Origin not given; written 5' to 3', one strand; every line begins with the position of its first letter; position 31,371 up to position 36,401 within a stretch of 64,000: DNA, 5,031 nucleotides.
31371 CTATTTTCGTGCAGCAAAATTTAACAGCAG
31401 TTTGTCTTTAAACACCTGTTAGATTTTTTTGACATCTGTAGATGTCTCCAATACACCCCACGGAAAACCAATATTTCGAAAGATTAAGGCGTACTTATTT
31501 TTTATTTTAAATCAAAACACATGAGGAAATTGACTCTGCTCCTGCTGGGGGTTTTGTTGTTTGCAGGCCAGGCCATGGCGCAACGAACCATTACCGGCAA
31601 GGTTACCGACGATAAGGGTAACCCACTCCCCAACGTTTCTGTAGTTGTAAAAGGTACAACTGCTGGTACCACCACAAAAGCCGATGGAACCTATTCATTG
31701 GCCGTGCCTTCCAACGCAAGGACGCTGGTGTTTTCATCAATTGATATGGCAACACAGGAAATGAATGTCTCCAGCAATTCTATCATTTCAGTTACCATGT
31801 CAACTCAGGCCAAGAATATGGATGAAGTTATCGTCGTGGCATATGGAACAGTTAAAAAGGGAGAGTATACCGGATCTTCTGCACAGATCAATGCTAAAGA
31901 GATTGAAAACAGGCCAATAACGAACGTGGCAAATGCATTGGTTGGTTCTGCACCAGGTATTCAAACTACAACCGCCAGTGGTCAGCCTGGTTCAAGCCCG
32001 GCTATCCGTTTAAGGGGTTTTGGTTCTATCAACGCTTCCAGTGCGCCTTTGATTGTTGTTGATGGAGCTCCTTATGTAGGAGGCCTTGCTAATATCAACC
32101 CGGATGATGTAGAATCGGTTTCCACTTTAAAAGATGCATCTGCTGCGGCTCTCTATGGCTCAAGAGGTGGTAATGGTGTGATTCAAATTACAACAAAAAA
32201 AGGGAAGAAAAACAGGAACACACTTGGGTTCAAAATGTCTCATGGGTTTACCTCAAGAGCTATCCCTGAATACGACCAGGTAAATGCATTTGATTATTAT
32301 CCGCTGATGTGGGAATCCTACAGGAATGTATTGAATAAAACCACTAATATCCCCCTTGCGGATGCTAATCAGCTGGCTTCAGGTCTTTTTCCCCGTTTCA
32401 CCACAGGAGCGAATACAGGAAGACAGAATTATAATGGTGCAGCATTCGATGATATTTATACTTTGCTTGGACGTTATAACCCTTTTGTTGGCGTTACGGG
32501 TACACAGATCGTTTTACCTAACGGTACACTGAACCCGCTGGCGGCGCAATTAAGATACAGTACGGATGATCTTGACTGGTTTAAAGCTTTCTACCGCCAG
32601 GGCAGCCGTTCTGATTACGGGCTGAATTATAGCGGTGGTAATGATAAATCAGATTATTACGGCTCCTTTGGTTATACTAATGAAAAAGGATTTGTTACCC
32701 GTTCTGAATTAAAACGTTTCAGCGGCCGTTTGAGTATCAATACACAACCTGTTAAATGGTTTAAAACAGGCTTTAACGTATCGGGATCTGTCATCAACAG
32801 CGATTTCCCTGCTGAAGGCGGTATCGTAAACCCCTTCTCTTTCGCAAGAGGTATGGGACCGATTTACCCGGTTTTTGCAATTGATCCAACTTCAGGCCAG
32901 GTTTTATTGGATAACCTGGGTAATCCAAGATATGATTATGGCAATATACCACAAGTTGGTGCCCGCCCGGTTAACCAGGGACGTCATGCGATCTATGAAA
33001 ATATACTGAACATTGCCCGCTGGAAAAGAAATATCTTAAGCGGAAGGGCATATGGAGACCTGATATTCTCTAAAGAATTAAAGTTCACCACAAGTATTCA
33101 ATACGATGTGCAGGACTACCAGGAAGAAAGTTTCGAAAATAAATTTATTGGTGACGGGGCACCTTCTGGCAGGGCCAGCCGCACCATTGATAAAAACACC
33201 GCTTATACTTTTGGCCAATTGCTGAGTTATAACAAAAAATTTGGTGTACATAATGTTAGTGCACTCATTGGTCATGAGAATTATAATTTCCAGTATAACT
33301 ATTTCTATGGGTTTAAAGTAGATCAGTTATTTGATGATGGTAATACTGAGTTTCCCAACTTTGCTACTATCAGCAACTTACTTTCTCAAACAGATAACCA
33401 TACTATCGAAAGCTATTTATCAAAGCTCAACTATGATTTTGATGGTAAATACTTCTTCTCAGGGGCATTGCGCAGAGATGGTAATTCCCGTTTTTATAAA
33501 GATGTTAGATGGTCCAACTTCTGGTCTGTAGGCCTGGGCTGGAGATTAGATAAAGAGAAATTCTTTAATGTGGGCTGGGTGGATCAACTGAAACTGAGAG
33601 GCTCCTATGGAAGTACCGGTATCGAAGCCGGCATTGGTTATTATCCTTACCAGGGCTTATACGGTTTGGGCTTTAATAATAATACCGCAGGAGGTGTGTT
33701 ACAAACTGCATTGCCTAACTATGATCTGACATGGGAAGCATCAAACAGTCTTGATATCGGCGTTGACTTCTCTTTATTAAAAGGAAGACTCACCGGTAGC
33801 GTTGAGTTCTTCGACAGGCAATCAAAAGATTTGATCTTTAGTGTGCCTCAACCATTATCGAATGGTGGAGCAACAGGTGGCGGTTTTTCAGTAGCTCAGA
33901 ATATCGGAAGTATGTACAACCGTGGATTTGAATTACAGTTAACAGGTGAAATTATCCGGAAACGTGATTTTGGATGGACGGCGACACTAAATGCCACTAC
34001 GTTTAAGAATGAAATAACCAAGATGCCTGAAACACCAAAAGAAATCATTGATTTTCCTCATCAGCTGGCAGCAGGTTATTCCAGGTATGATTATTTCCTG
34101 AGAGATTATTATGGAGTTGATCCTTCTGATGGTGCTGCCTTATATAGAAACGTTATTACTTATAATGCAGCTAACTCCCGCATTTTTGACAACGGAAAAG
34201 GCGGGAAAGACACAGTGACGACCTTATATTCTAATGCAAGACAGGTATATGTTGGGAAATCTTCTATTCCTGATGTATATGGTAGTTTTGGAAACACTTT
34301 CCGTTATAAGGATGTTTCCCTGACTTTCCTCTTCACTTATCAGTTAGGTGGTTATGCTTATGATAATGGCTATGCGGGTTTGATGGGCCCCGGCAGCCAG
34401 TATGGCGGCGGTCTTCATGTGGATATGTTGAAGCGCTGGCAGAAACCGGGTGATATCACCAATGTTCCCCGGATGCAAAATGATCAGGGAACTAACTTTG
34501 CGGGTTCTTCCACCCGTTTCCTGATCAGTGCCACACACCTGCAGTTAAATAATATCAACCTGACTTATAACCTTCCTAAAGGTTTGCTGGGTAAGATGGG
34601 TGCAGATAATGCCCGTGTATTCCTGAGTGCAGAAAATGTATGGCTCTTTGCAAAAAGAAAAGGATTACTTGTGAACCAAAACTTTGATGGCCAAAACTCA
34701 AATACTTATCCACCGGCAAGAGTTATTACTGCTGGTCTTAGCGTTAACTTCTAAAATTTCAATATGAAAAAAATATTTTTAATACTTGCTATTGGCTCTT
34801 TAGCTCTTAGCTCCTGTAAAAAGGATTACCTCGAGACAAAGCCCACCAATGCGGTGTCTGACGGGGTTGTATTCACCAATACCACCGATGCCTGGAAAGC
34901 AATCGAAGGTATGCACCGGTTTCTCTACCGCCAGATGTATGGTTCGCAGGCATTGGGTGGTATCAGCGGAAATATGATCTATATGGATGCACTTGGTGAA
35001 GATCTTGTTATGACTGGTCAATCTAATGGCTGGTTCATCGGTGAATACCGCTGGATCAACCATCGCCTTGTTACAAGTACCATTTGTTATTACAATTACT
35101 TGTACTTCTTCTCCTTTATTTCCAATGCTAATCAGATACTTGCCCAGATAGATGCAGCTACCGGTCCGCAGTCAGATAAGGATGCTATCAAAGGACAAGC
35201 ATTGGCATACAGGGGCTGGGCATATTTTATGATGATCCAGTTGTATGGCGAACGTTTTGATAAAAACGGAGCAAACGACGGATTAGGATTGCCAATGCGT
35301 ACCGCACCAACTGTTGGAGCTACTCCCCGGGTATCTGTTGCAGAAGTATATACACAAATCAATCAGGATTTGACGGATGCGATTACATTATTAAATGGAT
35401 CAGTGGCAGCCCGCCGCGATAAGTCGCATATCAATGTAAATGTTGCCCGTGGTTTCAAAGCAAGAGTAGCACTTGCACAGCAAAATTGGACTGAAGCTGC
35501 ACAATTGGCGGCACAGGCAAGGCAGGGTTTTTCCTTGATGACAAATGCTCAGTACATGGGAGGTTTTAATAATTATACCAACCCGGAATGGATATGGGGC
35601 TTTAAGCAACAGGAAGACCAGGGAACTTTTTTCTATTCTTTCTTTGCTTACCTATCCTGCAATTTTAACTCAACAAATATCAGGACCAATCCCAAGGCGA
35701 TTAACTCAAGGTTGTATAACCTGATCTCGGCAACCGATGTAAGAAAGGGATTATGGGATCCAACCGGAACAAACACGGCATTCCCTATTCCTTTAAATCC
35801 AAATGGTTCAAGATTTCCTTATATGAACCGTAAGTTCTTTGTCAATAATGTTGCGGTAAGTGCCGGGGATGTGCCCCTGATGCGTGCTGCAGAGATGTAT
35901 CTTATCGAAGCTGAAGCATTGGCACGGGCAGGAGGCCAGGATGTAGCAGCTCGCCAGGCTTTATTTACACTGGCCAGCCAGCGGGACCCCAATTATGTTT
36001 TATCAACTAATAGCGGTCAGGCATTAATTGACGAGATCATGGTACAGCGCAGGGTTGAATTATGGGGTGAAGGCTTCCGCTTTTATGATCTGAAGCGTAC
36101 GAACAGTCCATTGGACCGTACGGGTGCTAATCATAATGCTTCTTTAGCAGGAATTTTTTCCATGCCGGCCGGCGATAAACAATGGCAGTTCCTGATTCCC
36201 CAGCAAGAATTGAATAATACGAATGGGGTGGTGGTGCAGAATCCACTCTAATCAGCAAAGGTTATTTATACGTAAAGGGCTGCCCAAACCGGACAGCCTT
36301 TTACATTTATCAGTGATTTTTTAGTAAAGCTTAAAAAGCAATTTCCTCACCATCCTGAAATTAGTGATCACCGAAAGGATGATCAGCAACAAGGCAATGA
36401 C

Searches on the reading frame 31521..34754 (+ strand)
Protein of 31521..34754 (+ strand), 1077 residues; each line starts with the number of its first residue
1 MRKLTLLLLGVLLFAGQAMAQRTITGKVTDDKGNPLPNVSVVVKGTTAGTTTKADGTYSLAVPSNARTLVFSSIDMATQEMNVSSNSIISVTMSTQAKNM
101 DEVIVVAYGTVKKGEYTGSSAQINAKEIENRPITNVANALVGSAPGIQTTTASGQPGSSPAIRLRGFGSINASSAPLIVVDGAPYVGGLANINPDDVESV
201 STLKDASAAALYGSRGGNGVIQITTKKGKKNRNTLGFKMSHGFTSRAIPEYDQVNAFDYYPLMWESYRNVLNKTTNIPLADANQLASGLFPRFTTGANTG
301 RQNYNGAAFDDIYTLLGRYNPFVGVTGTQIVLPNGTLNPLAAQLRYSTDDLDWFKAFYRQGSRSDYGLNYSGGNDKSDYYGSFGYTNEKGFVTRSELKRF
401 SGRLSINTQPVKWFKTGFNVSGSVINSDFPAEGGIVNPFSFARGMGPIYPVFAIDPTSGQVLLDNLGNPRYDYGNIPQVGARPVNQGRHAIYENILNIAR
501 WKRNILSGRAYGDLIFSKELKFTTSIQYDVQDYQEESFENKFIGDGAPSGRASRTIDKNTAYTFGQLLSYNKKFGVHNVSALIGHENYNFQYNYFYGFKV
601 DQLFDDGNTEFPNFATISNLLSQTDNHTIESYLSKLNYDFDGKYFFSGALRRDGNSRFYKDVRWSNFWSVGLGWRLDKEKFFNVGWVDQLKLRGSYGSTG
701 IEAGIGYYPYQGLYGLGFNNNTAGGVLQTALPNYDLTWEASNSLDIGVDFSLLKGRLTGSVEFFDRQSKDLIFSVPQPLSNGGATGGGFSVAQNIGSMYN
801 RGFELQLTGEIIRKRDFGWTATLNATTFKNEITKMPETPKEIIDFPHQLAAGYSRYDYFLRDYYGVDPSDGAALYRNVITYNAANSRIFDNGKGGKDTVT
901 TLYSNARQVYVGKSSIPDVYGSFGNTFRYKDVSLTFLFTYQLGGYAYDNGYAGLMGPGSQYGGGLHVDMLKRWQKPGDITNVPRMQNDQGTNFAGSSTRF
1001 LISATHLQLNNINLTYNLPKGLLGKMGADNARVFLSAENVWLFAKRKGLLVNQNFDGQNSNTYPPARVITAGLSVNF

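Call 37: search_protein_families(library=pfam, proteins=[window:31521-34754:+], max_evalue=0.000001)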
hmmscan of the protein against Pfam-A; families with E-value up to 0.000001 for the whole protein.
window:31521-34754:+ (1077 aa): 4 families
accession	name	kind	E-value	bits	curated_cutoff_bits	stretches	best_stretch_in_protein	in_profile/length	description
PF07715.20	Plug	-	1.8e-19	70.6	23.9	1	115-220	4-107/107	TonB-dependent Receptor Plug Domain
PF13715.12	CarbopepD_reg_2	-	1.1e-18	67.5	32.2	1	24-105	1-88/88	CarboxypepD_reg-like domain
PF00593.30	TonB_dep_Rec_b-barrel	-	1.6e-16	61.7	27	1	469-875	17-392/436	TonB dependent receptor-like, beta-barrel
PF13620.12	CarboxypepD_reg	-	5.9e-12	46.2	32.3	1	23-81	1-64/82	Carboxypeptidase regulatory-like domain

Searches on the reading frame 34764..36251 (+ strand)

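Call 37: search_protein_families(library=pfam, proteins=[window:34764-36251:+], max_evalue=0.000001)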
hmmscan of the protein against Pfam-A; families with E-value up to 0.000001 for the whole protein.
window:34764-36251:+ (495 aa): 2 families
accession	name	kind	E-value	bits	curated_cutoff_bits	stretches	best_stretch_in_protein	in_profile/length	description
PF07980.17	SusD_RagB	-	1.9e-20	74.1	23.1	1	344-494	124-295/297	SusD family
PF14322.12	SusD-like_3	-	9.4e-19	68.8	27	1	105-237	73-191/191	Starch-binding associating with outer membrane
